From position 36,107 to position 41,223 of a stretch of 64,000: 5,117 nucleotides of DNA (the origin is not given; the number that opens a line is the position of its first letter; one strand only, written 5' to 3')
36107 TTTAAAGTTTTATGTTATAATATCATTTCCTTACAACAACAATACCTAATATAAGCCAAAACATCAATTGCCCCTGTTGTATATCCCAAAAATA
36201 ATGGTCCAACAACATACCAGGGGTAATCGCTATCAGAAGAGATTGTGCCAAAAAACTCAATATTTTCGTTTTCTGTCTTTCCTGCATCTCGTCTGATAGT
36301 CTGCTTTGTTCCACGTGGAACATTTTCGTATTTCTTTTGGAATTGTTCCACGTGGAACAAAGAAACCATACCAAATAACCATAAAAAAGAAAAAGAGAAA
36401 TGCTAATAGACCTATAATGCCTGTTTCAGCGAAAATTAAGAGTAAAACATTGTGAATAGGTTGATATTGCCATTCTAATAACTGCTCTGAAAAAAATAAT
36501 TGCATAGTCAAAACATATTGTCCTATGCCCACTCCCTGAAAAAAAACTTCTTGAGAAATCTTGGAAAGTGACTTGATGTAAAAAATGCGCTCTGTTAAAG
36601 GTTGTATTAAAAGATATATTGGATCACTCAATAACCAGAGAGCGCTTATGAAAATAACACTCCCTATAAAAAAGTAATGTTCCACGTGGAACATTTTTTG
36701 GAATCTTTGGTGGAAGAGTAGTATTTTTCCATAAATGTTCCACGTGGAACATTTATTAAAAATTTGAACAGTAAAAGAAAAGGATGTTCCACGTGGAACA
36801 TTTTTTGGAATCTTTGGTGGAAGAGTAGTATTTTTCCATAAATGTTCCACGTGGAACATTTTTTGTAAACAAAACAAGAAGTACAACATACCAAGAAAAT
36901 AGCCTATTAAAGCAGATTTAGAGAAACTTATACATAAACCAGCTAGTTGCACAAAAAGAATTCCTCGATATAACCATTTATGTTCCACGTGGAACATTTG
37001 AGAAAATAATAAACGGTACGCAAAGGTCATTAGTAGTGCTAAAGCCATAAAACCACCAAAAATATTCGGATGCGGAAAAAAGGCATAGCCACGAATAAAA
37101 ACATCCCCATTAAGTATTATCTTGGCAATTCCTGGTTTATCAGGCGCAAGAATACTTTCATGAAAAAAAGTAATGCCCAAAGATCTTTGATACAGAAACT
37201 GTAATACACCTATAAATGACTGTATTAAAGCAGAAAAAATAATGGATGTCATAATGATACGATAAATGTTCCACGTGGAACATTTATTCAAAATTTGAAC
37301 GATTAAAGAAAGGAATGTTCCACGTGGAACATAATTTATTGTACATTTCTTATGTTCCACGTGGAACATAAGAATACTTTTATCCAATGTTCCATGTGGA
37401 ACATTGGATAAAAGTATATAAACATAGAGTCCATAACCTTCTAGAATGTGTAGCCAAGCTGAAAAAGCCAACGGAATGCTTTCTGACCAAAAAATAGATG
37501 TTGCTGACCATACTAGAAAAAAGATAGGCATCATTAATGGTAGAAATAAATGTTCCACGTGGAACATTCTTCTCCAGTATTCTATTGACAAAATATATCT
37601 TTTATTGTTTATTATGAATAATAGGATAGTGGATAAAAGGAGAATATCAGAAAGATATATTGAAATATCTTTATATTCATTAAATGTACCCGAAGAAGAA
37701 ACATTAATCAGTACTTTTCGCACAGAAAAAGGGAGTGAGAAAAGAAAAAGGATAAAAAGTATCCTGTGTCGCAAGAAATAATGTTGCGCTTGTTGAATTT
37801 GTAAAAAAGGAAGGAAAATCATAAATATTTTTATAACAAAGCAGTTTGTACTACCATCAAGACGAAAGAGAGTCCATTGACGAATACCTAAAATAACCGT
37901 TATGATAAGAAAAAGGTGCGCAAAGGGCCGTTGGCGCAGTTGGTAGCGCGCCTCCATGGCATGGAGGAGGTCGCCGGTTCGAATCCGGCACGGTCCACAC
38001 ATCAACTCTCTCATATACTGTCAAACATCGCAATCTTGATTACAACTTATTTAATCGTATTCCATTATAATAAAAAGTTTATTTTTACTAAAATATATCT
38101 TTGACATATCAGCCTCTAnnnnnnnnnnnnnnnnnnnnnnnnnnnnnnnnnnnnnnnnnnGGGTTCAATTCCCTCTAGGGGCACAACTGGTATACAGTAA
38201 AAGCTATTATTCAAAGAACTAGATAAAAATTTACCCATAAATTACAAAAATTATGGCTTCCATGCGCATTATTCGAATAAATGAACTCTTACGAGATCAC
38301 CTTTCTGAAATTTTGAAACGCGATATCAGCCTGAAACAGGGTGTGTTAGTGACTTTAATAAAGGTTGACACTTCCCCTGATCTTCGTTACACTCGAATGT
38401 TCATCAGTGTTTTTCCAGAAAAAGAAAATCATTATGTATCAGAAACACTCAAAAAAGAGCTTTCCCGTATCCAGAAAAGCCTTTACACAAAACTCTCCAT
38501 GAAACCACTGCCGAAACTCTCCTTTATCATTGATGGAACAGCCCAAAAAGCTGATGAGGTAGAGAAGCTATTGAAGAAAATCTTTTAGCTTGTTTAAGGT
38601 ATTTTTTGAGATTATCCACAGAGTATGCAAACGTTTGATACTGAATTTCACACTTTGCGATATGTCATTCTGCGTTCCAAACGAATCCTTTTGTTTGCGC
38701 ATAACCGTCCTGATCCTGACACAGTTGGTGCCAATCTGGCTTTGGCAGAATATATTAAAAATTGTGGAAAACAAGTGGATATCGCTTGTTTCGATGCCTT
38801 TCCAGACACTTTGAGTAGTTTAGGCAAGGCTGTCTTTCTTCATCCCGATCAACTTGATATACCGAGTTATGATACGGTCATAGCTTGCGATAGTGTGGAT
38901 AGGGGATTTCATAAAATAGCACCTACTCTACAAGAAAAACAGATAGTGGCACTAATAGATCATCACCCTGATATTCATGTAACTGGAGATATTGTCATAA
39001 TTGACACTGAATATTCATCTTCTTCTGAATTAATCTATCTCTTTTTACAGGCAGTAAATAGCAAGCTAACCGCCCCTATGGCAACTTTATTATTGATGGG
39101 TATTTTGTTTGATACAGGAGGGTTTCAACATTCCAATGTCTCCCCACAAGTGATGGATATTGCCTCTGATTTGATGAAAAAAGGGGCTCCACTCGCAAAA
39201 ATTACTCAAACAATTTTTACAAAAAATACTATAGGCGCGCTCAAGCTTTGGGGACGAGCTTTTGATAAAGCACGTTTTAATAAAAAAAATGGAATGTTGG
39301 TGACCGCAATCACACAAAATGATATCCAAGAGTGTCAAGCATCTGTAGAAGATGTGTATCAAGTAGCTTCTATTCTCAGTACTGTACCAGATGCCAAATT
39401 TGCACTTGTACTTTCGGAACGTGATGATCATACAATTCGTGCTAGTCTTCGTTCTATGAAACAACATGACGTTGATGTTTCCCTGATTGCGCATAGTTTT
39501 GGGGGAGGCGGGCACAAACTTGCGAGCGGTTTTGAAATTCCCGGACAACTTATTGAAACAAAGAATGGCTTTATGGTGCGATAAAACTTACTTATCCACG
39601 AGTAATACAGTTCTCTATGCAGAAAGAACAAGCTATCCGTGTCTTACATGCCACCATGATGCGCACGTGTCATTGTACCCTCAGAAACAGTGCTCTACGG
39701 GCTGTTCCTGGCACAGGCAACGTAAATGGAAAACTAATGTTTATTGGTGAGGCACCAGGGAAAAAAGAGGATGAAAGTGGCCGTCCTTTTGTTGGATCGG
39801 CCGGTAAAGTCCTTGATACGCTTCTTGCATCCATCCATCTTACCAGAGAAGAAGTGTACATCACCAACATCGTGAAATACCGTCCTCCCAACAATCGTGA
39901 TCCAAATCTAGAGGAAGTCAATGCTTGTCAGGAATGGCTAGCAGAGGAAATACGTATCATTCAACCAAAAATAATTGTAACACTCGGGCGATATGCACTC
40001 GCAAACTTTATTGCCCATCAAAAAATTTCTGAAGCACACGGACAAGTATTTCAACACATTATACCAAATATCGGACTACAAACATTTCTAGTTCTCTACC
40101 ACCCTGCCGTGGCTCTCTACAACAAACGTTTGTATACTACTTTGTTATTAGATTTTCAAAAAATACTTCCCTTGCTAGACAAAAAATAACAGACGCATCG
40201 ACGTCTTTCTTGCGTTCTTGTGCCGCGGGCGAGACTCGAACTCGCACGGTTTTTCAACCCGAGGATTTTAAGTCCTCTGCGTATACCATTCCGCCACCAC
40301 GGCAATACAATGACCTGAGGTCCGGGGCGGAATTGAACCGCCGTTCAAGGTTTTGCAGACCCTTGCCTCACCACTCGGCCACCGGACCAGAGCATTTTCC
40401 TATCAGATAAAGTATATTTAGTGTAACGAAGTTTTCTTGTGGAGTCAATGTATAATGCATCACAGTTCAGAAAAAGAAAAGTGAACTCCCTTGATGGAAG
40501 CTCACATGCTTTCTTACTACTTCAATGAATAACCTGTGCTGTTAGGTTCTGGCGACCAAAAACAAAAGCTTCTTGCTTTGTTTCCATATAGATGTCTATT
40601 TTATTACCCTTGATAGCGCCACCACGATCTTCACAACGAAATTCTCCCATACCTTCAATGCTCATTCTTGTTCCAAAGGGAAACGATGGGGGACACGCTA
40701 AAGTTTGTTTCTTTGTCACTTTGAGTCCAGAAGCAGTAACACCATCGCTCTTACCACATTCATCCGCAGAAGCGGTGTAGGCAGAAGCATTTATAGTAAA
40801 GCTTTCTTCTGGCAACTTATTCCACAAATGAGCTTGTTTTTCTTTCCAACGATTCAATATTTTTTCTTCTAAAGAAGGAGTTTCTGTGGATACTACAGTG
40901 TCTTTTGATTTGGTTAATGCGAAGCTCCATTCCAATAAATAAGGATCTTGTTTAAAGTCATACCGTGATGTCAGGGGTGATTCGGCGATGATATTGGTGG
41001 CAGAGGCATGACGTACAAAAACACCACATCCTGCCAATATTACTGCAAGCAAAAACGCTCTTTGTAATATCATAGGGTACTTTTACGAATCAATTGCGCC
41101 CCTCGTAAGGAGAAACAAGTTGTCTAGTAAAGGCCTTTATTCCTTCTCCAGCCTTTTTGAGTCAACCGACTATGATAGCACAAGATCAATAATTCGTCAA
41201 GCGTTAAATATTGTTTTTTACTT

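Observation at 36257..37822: O-antigen-ligase-family ORF invaded by at least 12 copies of a perfect 18-20 bp palindrome that remain in frame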

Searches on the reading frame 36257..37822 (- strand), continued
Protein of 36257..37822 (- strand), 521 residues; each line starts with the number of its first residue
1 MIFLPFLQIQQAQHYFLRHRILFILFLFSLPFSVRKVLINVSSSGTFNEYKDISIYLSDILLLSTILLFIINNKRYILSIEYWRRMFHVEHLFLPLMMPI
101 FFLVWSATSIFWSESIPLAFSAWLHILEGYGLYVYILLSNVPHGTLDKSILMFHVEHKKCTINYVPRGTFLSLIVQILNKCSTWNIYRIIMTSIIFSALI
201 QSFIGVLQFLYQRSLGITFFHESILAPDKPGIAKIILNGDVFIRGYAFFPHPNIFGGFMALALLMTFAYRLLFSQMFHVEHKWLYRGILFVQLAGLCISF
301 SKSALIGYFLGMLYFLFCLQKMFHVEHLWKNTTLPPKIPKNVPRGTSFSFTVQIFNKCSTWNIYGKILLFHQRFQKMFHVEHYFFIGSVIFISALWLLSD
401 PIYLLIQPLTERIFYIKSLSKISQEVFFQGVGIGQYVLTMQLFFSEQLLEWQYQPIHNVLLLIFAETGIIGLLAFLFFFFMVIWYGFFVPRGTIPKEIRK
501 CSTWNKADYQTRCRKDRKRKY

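Call 64: predict_structure(alignment_id=A3)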
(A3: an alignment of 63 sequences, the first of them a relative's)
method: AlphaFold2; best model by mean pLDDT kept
length: 593 residues; sequences in the alignment: 63
mean_pLDDT: 76.5   pTM: 0.81
mean pLDDT of the five models: 76.5, 75.4, 73.1, 72.7, 71.2
residues with pLDDT >= 90: 234; 70-90: 171; 50-70: 65; < 50: 123
segments of 3 or more residues with pLDDT < 50: 1-3, 144-162, 164-183, 195-198, 344-348, 351-366, 368-387, 502-534
pLDDT, mean of each block of 10 residues (from residue 1): 58 80 94 69 75 86 95 79 67 85 98 96 96 94 49 41 43 43 58 55 93 96 91 71 81 88 89 97 85 62 91 94 95 89 50 45 46 41 48 79 85 86 86 95 94 88 82 96 97 76 44 42 42 60 86 95 93 93 92 48
secondary structure, 60 per line:
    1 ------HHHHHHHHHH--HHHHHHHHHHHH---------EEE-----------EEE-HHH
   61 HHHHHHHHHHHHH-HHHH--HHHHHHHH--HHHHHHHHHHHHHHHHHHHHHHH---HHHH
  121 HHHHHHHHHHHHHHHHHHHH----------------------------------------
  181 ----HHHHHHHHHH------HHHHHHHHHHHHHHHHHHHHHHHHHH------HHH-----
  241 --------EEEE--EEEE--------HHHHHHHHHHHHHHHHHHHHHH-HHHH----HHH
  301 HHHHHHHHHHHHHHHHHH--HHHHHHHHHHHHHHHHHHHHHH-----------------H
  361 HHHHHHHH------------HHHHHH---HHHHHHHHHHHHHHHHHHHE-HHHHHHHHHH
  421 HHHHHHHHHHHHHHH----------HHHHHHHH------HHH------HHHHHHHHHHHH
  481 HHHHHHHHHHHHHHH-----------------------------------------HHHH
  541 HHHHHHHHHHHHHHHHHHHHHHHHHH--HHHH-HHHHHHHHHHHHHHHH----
elements in order: H7-16 H19-30 E40-42 E54-56 H58-73 H75-78 H81-88 H91-113 H117-140 H185-194 H201-226 E249-252 E255-258 H267-288 H290-293 H298-318 H321-342 H360-368 H381-386 H390-408 H411-435 H446-453 H469-495 H537-566 H569-572 H574-589

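Call 67: fold_search(model_id=the predicted structure, library=pdb)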
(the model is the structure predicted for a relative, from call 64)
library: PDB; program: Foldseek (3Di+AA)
matches with E <= 10: 14; with E <= 0.001: 0
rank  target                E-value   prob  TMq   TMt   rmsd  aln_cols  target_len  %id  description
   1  7tpg_B                4.1e-03  1.00  0.41  0.56   8.8       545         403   10  Single-Particle Cryo-EM Structure of the WaaL O-antigen ligase in its ligand bound state (released 2022-04-06)
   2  8p1u_A                9.5e-02  0.91  0.24  0.34  11.3       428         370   11  Structure of divisome complex FtsWIQLB (released 2024-05-22)
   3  8bh1_A                1.2e-01  0.87  0.24  0.35  10.9       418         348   12  Core divisome complex FtsWIQBL from Pseudomonas aeruginosa (released 2023-04-19)
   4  9kdd_A                2.5e+00  0.02  0.08  0.08  28.3       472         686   12  Structure of GSK1702934A-bound TRPC3 at 3.3 angstrom (released 2025-10-08)
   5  6u8y_H                3.2e+00  0.04  0.08  0.09  15.2       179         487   14  Structure of the membrane-bound sulfane sulfur reductase (MBS), an archaeal respiratory membrane complex (released 2020-09-09)
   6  8v3c_A                4.0e+00  0.04  0.10  0.13  23.2       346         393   10  AgamOR28 structure without ligand (released 2024-06-19)
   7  8v02_A                5.6e+00  0.04  0.10  0.15  24.3       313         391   13  AaegOR10 structure bound to o-cresol (released 2024-06-19)
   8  7qa8_A                6.7e+00  0.02  0.08  0.13  25.5       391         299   11  Structure of the GPCR dimer Ste2 bound to an antagonist (released 2022-03-16)
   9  7ru6_A                7.3e+00  0.02  0.12  0.16  20.3       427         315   10  Cryo-EM structure of the HIV-1 restriction factor human SERINC3 (released 2022-08-24)
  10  5m4y_E                7.6e+00  0.06  0.07  0.16  17.5       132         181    6  Crystal structure of the Sec3/Sso2 complex at 2.20 angstrom resolution (released 2017-02-08)
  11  7dxd_A                8.3e+00  0.01  0.10  0.09  28.8       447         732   11  Structure of TRPC3 at 3.9 angstrom in 1340 nM free calcium state (released 2022-01-19)
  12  8ylp_B                8.6e+00  0.01  0.09  0.11  23.7       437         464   10  Overall structure of the y+LAT1-4F2hc bound with Arg (released 2025-03-12)
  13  6jb1_B                8.6e+00  0.01  0.10  0.06  22.9       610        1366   14  Structure of pancreatic ATP-sensitive potassium channel bound with repaglinide and ATPgammaS at 3.3A resolution (released 2019-05-22)
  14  9ijj_H                9.8e+00  0.02  0.06  0.02  17.9       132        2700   17  In situ structure of the central apparatus in mouse sperm axoneme. (released 2025-06-04)
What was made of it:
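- On Wzy_C / O-antigen ligase family (host protein): The top PDB hit is WaaL 7TPG, with probability 1.00 and TM 0.56 on the target (call 67).
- The AF2 model has pTM 0.81, and its best PDB match is WaaL 7TPG (calls 64, 67).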

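Call 69: find_related_loci(query=A3, collection=metagenome_contigs, flank=10000)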
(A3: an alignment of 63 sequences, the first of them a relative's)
Query A3 (593 aa) in metagenome_contigs; peptide patterns used: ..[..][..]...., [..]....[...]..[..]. (x = any residue, [..] = any of these).
536 stretches matched a pattern; 312 encode a relative of the query (tblastn E <= 1e-3); the best 80 are kept; 79 distinct loci.
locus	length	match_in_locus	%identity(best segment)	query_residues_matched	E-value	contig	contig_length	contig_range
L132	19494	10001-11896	78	1-591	0e+0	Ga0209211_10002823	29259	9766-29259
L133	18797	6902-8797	78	1-591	0e+0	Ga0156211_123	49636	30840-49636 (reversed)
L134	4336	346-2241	78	1-591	0e+0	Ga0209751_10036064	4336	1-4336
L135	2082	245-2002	73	1-591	0e+0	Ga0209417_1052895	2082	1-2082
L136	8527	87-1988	75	1-593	0e+0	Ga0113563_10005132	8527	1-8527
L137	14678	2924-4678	57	8-591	0e+0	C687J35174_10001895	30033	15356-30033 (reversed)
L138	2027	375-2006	55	34-592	0e+0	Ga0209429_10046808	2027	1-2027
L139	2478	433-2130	49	19-589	9e-167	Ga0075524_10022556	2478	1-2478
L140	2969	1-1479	52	113-592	1e-155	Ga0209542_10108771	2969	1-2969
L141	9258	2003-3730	48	19-588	3e-143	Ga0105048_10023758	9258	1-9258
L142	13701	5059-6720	40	23-591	5e-118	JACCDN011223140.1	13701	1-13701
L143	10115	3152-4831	41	17-591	6e-116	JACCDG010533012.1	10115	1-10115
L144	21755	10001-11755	57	8-591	0e+0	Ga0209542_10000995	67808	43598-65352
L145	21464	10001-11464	41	18-588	9e-112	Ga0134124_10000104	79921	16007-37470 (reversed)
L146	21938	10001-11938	34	18-590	5e-86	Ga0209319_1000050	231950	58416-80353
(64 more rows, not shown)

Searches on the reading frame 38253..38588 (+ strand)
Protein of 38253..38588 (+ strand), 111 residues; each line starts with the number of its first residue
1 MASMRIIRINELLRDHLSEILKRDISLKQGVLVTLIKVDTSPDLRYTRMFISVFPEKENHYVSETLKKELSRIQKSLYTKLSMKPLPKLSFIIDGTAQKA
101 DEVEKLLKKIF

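Call 7: search_protein_families(library=pfam, proteins=[window:38253-38588:+], max_evalue=0.01)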
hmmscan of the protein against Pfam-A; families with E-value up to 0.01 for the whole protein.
window:38253-38588:+ (111 aa): 1 family
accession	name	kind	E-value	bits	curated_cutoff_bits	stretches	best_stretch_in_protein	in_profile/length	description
PF02033.23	RBFA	-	4.6e-19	69.1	34.7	1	5-107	1-105/105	Ribosome-binding factor A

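Call 43: find_encoding_contigs(protein=window:38253-38588:+, flank=5000, max_places=5)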
Protein window:38253-38588:+ (111 aa): 3 contigs read that carry it; 3 places shown.
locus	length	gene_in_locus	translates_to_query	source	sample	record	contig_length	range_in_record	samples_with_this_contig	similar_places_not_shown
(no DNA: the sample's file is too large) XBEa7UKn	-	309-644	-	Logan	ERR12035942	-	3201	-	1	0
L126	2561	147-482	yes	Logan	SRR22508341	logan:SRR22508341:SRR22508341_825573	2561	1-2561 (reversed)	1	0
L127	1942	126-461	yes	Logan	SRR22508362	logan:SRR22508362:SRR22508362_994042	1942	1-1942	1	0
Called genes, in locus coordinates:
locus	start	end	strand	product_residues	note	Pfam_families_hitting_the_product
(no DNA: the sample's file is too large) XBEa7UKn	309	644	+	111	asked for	PF02033:RBFA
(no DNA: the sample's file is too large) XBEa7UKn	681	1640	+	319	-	PF01368:DHH, PF02272:DHHA1 (weak)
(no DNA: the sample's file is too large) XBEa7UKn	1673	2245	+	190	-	PF03167:UDG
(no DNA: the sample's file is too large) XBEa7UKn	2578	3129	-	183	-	PF06725:3D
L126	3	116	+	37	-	?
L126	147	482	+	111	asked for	PF02033:RBFA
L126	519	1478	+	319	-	PF01368:DHH, PF02272:DHHA1 (weak)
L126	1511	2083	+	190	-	PF03167:UDG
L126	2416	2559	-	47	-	?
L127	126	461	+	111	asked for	PF02033:RBFA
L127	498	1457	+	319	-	PF01368:DHH, PF02272:DHHA1 (weak)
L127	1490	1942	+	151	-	?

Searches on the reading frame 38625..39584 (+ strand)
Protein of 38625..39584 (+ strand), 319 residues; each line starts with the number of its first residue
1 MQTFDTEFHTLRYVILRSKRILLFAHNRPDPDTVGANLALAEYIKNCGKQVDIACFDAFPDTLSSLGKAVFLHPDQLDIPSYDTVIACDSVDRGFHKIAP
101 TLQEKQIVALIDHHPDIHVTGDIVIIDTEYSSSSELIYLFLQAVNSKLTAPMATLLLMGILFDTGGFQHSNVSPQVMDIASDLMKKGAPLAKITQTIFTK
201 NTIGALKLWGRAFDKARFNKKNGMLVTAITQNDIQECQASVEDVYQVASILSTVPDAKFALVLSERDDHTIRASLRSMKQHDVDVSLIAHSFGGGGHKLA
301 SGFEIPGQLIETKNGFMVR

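Call 7: search_protein_families(library=pfam, proteins=[window:38625-39584:+], max_evalue=0.01)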
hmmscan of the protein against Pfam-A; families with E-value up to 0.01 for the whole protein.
window:38625-39584:+ (319 aa): 2 families
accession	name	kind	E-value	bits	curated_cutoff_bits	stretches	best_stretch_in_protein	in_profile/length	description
PF01368.27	DHH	-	6.7e-15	55.9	28.1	1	20-160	1-125/125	DHH family, N-terminal domain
PF02272.25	DHHA1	-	3.6e-07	31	25.9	1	239-307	13-86/102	DHHA1 domain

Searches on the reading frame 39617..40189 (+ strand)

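Call 7: search_protein_families(library=pfam, proteins=[window:39617-40189:+], max_evalue=0.01)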
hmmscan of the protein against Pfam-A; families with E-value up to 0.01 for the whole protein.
window:39617-40189:+ (190 aa): 1 family
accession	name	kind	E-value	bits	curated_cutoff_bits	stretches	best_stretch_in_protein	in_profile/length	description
PF03167.25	UDG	-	1e-36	126.6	24.3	1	31-172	1-127/141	Uracil DNA glycosylase superfamily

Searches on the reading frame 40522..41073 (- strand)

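Call 7: search_protein_families(library=pfam, proteins=[window:40522-41073:-], max_evalue=0.01)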
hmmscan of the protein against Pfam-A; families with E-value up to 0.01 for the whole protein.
window:40522-41073:- (183 aa): 1 family
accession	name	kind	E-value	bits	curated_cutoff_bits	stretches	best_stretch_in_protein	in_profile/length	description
PF06725.17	3D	-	5.2e-11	43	23.8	1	126-180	4-69/72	3D domain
